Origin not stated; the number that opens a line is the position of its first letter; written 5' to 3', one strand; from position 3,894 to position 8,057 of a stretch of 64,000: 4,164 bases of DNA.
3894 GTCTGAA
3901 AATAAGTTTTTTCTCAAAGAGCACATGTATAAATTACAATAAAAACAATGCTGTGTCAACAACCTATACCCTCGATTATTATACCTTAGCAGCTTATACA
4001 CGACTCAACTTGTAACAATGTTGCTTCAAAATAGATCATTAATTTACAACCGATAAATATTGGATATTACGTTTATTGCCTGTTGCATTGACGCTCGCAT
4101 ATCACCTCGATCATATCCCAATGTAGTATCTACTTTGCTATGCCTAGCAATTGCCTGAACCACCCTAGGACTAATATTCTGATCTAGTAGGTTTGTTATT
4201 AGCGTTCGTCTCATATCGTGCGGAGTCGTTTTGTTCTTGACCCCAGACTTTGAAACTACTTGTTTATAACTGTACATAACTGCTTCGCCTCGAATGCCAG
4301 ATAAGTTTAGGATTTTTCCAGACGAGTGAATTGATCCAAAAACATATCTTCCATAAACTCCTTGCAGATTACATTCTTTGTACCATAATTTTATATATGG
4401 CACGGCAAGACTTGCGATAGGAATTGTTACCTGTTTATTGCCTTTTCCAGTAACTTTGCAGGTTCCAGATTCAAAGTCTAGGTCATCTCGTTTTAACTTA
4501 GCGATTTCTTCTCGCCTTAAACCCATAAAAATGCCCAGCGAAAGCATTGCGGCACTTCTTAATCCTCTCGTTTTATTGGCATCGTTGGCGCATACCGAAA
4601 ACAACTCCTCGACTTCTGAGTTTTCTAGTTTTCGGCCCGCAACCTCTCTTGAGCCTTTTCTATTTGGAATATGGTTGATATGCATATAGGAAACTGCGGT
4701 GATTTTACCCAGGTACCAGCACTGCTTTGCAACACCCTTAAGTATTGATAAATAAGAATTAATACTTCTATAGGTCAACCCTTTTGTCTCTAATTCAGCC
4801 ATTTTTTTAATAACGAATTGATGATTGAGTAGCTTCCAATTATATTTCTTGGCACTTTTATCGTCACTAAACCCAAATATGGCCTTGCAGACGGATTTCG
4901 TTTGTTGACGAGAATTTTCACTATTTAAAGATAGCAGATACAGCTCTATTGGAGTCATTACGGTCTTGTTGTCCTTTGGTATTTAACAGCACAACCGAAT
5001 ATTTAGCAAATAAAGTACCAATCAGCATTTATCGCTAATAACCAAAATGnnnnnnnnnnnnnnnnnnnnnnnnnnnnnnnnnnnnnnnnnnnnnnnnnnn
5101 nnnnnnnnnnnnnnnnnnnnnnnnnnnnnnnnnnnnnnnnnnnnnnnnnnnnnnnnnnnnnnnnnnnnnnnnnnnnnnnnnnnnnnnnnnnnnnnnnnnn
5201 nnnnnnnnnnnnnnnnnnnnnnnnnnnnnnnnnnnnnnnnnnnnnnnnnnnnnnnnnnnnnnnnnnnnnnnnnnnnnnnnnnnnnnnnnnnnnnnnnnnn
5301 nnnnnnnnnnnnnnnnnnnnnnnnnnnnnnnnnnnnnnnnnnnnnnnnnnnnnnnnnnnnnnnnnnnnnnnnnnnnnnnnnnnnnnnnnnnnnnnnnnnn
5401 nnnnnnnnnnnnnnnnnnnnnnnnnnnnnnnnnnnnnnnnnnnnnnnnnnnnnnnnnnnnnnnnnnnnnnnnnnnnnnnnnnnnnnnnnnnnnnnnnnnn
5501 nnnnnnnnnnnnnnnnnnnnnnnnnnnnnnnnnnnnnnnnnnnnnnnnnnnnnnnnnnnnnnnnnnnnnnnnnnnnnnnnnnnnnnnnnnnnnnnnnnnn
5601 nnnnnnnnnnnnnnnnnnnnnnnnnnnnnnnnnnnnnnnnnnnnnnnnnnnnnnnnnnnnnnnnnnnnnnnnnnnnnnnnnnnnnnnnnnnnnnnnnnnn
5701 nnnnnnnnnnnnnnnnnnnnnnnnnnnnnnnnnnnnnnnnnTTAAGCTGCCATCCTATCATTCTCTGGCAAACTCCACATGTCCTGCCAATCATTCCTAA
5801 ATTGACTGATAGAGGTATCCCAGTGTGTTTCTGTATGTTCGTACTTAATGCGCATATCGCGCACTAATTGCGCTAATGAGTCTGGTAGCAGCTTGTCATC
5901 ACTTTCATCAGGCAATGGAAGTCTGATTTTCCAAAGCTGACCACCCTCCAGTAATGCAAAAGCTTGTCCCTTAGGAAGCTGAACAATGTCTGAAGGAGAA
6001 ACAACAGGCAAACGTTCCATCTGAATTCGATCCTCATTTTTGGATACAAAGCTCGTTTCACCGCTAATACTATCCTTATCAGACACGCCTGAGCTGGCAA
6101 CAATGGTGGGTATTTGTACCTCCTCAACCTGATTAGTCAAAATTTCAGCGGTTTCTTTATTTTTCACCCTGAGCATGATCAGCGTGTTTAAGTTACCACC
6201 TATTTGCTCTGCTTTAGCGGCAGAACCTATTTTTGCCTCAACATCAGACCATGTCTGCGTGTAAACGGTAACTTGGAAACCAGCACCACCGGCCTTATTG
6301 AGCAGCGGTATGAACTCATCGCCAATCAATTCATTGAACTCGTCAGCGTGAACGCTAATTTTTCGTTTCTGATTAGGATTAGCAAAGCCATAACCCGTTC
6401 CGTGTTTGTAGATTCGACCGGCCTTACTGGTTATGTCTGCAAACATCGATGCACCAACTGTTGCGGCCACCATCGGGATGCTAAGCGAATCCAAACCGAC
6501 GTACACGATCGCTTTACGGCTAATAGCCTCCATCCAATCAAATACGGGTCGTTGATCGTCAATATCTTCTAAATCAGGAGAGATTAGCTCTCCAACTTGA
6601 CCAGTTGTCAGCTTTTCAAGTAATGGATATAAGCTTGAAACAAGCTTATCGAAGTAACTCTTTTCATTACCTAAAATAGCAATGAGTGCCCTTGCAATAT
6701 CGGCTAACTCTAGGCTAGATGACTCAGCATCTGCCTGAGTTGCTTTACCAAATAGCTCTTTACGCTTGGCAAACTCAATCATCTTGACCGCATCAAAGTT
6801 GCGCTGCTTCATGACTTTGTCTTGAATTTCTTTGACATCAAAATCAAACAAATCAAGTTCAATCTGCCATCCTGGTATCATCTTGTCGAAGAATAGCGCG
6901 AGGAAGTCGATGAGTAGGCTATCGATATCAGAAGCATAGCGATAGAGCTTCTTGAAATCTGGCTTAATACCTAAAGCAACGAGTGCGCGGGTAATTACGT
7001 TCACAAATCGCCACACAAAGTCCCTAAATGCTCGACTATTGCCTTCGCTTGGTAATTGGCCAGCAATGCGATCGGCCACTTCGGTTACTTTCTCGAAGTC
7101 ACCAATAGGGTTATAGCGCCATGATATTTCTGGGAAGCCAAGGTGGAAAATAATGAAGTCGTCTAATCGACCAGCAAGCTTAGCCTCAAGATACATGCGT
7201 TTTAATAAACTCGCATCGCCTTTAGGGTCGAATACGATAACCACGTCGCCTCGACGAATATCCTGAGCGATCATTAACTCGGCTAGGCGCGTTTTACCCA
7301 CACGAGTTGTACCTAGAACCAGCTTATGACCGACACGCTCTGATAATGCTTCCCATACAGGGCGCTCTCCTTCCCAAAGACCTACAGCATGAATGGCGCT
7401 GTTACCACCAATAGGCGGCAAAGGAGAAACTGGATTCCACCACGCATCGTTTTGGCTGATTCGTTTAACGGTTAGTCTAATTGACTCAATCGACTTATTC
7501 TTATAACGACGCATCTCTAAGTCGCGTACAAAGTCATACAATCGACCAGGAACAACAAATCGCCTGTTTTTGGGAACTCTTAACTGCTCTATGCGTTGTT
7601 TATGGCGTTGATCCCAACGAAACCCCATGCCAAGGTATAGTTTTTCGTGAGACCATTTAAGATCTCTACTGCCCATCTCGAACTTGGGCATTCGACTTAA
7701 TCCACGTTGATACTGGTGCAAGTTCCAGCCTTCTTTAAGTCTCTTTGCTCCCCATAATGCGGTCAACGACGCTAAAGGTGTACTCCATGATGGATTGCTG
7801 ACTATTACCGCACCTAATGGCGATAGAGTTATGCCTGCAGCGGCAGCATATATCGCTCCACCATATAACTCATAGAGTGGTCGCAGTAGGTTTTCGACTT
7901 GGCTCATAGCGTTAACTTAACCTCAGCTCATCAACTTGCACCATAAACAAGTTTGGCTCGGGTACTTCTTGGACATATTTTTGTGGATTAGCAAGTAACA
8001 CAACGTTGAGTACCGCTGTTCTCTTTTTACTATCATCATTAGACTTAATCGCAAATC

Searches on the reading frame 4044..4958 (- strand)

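Call 10: search_protein_families(library=pfam, proteins=[window:4044-4958:-], max_evalue=0.001)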
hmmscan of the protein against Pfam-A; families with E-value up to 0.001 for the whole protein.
window:4044-4958:- (304 aa): 1 family
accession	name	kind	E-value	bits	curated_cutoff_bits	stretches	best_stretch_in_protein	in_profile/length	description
PF00589.27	Phage_integrase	-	1.1e-25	90.9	27.1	1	111-283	3-166/172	Phage integrase family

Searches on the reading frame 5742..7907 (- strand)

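Call 10: search_protein_families(library=pfam, proteins=[window:5742-7907:-], max_evalue=0.001)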
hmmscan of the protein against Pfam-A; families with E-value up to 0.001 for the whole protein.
window:5742-7907:- (721 aa): 2 families
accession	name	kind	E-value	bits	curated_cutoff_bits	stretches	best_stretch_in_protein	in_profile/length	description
PF12696.13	TraG-D_C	-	1.2e-12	48.2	22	1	521-646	6-126/126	TraM recognition site of TraD and TraG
PF10412.15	TrwB_AAD_bind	-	8.6e-12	45.1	20.5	1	510-662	239-385/387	Type IV secretion-system coupling protein DNA-binding domain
